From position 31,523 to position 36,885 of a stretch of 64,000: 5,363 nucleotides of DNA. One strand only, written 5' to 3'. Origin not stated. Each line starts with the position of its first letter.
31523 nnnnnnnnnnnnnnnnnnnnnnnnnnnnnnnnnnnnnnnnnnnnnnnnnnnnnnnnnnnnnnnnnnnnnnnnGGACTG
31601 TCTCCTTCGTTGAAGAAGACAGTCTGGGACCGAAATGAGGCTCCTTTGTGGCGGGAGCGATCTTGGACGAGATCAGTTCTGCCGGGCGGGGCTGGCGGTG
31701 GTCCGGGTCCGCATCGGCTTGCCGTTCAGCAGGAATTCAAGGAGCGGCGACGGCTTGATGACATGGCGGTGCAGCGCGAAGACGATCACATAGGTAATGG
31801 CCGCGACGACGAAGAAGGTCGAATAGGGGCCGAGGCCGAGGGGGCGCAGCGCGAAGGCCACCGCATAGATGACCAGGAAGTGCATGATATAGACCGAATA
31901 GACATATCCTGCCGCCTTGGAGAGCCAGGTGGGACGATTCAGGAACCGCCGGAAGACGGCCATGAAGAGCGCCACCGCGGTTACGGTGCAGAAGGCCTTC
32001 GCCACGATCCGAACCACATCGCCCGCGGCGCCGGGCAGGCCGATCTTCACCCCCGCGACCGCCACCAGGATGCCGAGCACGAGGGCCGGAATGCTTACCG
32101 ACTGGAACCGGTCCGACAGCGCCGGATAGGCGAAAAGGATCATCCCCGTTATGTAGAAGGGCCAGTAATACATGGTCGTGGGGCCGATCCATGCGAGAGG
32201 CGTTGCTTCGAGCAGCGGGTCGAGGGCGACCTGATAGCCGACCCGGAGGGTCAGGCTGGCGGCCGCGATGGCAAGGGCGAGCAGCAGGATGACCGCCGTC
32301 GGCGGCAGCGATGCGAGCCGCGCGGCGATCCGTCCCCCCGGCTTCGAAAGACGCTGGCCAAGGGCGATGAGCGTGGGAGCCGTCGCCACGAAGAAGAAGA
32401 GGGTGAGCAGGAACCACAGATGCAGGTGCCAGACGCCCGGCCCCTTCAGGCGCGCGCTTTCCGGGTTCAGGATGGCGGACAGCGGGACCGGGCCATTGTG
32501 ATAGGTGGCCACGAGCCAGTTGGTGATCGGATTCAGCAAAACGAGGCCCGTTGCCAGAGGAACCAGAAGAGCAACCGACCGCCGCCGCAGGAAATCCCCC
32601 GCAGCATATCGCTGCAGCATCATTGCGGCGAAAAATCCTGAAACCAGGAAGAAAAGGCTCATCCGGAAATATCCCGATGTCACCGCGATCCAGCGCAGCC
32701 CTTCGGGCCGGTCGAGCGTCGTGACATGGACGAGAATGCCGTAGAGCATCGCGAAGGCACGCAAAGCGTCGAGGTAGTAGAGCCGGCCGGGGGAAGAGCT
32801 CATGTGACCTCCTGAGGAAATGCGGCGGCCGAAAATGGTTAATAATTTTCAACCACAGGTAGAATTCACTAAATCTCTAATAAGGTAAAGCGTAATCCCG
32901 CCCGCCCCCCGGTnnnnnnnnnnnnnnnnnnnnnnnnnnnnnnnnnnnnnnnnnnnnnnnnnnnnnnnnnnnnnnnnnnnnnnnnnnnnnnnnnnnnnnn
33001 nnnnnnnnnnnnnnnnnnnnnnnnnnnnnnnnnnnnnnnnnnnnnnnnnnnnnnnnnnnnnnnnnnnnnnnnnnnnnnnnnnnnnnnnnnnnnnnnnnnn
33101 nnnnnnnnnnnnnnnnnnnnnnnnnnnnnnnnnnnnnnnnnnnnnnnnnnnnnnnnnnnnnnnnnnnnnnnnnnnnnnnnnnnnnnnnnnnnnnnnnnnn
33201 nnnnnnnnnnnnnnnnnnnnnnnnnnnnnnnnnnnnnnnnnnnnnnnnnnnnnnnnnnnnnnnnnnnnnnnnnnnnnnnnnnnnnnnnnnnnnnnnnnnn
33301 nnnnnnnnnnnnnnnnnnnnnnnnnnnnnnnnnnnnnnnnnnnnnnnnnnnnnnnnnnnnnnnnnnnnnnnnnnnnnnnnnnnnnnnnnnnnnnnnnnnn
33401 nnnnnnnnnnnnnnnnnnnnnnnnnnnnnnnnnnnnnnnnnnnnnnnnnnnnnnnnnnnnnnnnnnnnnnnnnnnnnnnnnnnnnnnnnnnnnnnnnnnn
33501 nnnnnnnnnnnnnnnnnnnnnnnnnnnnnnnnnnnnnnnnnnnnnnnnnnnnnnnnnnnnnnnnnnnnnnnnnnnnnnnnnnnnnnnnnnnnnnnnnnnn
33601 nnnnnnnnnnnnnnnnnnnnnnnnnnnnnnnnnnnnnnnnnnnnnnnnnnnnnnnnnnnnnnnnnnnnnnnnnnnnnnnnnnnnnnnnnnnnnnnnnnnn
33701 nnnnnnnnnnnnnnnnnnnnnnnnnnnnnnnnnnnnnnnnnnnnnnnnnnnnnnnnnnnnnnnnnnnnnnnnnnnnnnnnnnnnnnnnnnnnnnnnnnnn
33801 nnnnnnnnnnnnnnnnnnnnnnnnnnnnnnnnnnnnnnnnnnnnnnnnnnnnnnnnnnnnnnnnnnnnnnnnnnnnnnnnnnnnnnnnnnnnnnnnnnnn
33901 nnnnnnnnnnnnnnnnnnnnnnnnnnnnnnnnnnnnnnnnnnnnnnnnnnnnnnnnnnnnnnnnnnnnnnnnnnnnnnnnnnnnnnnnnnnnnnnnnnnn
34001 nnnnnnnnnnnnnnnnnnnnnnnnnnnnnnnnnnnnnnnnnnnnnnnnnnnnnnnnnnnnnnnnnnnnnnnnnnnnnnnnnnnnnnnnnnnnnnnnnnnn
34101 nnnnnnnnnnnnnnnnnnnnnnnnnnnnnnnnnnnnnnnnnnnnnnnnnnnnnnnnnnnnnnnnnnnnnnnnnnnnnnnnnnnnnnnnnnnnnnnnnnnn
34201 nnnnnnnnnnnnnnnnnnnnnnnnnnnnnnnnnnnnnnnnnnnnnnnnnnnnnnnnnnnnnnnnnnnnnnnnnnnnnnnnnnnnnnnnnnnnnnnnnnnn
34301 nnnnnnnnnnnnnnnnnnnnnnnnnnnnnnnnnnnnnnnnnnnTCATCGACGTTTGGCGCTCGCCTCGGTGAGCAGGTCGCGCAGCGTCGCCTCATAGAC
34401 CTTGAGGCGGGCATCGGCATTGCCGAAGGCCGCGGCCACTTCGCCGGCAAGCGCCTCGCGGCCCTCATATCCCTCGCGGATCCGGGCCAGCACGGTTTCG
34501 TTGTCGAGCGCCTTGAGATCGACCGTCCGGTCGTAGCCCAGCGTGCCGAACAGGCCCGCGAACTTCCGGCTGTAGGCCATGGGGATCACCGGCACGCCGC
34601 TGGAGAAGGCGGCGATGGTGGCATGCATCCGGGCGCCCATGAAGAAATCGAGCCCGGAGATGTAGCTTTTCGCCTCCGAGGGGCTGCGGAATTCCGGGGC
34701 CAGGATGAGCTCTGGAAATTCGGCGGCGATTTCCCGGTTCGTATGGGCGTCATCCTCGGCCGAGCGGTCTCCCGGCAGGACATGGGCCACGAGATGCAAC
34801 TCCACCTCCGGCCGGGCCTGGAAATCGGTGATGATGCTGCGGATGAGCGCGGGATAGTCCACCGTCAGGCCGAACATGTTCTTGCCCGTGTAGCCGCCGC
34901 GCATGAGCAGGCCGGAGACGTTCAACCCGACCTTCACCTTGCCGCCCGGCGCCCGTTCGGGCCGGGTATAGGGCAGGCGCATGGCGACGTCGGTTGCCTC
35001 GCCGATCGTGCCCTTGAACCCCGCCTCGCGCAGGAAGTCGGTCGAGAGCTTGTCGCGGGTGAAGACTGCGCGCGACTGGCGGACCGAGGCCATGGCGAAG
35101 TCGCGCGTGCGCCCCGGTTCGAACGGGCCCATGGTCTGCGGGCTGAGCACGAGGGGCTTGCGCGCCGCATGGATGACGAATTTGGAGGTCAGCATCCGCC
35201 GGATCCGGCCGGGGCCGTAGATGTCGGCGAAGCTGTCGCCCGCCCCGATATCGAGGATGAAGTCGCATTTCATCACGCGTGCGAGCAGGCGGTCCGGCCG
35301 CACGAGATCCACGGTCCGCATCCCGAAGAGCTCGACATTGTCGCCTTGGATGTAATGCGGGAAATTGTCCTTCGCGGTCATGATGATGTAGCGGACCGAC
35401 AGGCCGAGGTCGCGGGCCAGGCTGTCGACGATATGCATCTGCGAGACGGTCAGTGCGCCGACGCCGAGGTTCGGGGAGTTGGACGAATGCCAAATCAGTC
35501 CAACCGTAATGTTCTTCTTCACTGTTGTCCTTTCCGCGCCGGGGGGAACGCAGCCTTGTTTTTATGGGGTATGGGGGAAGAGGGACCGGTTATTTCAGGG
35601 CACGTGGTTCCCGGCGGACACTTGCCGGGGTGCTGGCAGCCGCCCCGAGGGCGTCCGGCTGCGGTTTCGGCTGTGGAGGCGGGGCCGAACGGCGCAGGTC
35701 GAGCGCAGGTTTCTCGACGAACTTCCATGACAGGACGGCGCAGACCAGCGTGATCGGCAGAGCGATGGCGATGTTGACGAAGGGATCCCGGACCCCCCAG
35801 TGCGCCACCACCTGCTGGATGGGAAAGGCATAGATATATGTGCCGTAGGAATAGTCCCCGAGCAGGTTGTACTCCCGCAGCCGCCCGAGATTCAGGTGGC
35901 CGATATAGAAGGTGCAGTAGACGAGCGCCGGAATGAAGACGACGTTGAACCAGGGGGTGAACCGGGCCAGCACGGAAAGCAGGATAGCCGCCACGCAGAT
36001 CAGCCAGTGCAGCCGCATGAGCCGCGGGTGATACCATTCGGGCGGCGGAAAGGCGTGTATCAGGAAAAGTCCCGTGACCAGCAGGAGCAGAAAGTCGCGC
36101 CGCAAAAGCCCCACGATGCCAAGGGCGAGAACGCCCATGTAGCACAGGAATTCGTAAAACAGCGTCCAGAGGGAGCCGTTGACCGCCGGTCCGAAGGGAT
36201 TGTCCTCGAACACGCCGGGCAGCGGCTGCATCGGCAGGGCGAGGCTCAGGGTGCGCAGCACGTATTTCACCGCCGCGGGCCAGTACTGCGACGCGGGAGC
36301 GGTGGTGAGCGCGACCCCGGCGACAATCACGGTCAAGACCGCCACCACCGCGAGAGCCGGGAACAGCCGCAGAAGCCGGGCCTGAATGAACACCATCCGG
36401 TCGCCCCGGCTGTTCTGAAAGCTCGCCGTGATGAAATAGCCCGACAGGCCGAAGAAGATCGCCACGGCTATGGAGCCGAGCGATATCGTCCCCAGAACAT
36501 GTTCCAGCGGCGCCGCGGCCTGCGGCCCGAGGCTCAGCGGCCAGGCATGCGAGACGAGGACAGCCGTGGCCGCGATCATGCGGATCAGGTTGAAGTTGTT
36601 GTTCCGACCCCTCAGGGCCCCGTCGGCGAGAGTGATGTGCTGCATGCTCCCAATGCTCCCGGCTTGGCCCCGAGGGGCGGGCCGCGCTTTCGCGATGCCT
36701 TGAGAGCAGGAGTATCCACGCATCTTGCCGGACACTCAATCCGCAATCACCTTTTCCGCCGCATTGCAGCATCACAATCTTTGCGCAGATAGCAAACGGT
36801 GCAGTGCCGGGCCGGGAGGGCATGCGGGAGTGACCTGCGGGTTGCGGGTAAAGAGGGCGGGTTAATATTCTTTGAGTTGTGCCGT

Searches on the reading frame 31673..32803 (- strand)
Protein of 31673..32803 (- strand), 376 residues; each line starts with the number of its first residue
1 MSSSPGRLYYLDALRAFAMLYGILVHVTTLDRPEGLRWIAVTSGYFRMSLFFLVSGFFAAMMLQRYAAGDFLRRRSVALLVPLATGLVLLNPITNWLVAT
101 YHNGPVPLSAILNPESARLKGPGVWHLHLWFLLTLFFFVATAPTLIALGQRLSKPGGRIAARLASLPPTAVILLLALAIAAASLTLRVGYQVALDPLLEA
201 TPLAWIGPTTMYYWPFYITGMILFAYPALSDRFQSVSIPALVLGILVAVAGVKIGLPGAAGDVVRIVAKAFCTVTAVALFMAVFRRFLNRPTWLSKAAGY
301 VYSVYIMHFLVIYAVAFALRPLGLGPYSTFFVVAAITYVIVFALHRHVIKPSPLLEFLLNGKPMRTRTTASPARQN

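Call 11: search_protein_families(library=pfam, proteins=[window:31673-32803:-], max_evalue=0.001)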
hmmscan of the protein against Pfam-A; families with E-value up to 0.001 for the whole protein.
window:31673-32803:- (376 aa): 1 family
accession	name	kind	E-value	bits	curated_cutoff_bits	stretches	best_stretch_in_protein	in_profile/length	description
PF01757.29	Acyl_transf_3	-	8e-29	101.2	31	1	9-345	2-325/326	Acyltransferase domain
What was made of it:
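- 31673..32803 (-): Stand-alone Acyl_transf_3 (AT3) membrane O-acyltransferase. It lies immediately upstream of beta-helix gene 2 and large gene 2 and is co-directional with them. Pfam PF01757 E=8e-29 (call 11).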

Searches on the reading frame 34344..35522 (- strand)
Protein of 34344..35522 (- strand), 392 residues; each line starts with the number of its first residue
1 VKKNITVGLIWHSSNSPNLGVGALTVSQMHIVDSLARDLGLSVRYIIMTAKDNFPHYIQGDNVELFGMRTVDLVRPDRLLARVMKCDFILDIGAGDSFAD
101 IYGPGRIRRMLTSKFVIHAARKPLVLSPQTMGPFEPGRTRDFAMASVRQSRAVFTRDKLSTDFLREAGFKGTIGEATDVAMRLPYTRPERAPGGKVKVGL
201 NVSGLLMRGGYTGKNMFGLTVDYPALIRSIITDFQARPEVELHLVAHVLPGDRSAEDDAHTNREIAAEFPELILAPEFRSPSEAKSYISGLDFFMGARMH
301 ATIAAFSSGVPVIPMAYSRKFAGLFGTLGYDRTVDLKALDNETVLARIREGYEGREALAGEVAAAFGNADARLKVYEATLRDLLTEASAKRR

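Call 12: search_protein_families(library=pfam, proteins=[window:34344-35522:-], max_evalue=0.001)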
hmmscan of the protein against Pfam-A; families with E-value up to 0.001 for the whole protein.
window:34344-35522:- (392 aa): 1 family
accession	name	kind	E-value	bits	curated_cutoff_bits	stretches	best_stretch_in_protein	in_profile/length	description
PF04230.19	PS_pyruv_trans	-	6.4e-29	102.2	25.3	1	65-318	59-279/280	Polysaccharide pyruvyl transferase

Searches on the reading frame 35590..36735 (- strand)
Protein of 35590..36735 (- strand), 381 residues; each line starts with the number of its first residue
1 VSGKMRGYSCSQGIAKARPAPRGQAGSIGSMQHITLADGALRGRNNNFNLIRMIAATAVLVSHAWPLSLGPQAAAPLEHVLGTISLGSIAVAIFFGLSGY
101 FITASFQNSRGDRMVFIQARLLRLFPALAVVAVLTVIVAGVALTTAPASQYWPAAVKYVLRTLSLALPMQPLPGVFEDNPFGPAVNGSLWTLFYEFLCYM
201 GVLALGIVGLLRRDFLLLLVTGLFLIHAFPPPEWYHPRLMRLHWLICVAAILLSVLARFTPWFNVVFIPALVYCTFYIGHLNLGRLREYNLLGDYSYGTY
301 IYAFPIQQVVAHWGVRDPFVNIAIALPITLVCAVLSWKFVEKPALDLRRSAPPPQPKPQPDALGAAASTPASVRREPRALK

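Call 12: search_protein_families(library=pfam, proteins=[window:35590-36735:-], max_evalue=0.001)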
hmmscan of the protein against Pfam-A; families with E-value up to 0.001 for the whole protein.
window:35590-36735:- (381 aa): 1 family
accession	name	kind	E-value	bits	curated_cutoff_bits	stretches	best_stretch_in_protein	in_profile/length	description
PF01757.29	Acyl_transf_3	-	1.6e-22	80.5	31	2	46-235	2-172/326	Acyltransferase domain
